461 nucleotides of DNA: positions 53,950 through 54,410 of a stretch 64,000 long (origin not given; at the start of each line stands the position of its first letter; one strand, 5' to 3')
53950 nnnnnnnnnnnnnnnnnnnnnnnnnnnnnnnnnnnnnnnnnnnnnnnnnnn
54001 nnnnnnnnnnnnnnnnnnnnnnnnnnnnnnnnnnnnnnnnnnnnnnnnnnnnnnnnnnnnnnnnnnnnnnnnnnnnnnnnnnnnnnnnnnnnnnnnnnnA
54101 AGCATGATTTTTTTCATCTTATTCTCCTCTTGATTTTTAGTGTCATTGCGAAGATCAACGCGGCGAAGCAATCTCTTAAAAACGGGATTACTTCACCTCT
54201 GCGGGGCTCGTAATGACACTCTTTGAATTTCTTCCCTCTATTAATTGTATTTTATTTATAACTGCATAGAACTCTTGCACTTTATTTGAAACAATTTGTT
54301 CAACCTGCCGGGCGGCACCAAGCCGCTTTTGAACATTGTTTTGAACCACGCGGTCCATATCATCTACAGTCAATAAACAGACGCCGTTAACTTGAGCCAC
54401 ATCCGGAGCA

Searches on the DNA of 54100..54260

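Call 79: search_rna_families(source=window, start=54100, end=54260, threshold=evalue, max_evalue=10)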
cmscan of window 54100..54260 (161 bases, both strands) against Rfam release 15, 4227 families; matches with E-value up to 10: 6.
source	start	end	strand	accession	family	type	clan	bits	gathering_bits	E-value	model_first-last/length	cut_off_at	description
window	54225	54258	-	RF02513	PYLIS_6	Cis-reg;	-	14.2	80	9.5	1-100/100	no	Pyrrolysine insertion sequence transposase 2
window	54115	54229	+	RF02220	ZNRD1-AS1_3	Gene; lncRNA;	-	12.5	60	1.3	1-104/104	no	ZNRD1 antisense RNA 1 conserved region 3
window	54225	54260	-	RF02991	GP20-a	Cis-reg;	-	12.5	47.2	9.3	63-97/97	5'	GP20-a RNA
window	54151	54233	-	RF02338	GlsR16_miR3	Gene; snRNA; snoRNA; CD-box;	-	11.9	100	7.4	1-77/77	no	Giardia snoRNA GlsR16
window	54100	54193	+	RF04180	BTnc231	Gene; sRNA;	-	10.5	80.4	6.8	56-154/154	5'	Bacteroides sRNA BTnc231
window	54213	54256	+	RF02189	ST7-OT4_3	Gene; lncRNA;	-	9.3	50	2.7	259-302/302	no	ST7 overlapping transcript 4 conserved region 3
